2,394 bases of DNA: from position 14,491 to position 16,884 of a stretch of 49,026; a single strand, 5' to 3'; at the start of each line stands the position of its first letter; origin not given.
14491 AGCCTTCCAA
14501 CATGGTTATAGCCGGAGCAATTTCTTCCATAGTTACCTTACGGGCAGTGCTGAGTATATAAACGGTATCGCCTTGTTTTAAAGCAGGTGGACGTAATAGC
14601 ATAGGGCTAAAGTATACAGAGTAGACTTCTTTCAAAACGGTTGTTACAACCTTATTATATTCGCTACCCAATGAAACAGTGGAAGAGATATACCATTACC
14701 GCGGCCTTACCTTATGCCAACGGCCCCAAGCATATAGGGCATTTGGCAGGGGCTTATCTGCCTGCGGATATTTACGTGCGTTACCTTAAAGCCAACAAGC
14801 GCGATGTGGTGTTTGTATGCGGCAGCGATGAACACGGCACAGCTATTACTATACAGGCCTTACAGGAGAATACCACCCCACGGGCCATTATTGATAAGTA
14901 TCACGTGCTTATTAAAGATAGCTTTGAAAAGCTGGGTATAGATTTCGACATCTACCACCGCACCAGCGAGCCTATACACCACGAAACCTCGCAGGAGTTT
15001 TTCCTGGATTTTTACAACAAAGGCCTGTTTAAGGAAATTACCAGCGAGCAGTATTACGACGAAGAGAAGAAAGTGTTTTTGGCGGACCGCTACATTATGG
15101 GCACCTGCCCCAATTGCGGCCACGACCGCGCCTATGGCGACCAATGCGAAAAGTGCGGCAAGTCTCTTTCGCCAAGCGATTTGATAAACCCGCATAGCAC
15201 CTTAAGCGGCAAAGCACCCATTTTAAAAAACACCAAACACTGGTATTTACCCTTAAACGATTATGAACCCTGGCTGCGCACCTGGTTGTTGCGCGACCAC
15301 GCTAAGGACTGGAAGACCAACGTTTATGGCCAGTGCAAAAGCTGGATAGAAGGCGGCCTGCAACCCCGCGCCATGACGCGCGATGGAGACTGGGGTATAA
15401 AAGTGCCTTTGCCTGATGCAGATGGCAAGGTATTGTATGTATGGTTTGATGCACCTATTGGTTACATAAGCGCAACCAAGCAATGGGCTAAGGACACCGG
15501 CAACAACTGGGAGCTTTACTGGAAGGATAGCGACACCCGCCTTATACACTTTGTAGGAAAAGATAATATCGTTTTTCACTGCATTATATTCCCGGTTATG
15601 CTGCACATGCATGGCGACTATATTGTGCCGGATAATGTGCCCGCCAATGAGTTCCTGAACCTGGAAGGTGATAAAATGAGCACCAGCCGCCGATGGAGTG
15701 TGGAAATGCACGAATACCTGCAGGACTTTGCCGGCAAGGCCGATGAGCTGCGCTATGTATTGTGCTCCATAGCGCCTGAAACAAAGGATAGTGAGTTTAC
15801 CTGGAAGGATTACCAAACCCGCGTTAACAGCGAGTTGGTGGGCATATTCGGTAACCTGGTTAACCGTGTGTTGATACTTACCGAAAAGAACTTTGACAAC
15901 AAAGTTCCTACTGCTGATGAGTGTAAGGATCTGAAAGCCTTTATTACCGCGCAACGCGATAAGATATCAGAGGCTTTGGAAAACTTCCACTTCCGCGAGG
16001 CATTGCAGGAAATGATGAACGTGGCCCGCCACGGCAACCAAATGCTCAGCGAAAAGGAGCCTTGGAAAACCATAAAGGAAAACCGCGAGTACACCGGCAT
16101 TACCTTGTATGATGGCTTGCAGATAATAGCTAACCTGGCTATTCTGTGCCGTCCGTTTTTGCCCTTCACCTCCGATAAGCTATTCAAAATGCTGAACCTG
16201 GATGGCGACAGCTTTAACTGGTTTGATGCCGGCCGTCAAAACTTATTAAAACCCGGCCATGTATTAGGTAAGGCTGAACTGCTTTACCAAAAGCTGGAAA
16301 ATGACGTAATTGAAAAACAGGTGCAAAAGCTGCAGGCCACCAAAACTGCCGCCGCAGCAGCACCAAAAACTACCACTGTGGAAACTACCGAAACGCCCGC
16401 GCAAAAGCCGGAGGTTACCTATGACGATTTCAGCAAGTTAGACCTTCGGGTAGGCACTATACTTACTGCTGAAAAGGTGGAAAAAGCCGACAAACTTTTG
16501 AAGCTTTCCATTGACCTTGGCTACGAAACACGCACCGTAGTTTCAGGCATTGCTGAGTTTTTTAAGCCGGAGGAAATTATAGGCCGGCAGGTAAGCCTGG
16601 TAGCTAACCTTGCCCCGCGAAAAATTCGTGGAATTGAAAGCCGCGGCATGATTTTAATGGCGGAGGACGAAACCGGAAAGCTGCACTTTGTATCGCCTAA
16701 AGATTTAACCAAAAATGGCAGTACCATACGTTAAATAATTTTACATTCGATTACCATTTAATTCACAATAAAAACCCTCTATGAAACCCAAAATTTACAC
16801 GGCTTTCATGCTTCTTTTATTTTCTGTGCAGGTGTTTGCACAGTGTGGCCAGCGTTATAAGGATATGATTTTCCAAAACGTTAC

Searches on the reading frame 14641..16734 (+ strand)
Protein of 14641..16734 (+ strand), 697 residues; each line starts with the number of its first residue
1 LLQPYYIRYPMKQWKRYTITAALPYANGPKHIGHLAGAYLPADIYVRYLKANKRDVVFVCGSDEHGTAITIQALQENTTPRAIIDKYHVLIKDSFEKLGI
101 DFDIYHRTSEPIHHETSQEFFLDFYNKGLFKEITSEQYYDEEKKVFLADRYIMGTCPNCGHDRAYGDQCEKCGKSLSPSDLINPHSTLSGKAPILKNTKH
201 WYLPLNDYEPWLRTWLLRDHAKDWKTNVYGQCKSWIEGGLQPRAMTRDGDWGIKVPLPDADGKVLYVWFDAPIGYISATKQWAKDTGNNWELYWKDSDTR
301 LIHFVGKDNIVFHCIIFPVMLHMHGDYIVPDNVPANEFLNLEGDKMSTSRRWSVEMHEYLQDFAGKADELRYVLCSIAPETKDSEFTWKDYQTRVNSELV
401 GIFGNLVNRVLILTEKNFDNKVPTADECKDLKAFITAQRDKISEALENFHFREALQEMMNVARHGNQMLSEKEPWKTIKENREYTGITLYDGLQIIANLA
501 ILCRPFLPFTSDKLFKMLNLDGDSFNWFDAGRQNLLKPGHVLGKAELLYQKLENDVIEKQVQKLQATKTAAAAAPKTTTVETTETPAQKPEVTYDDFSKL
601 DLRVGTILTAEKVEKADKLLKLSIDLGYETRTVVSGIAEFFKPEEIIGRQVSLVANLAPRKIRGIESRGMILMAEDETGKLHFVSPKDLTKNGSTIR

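Call 27: search_protein_families(library=pfam, proteins=[window:14641-16734:+], max_evalue=0.001)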
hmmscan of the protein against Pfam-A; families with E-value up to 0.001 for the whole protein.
window:14641-16734:+ (697 aa): 6 families
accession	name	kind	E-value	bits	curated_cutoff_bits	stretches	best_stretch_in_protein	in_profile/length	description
PF09334.17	tRNA-synt_1g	-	1.1e-152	508.9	20.1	1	18-411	2-391/391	tRNA synthetases class I (M)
PF01588.26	tRNA_bind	-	8.8e-27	93.5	27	1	602-694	1-95/96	Putative tRNA binding domain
PF19303.5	Anticodon_3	-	1.3e-17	64.5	23.5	1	428-567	11-150/152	Anticodon binding domain of methionyl tRNA ligase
PF00133.28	tRNA-synt_1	-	4.7e-10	39.2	22.7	1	12-257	20-245/414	tRNA synthetases class I (I, L, M and V)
PF01406.26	tRNA-synt_1e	-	1.4e-05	25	27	0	29-113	22-106/301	tRNA synthetases class I (C) catalytic domain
PF08264.19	Anticodon_1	-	2.3e-05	24.7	25.1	1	441-522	14-89/148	Anticodon-binding domain of tRNA ligase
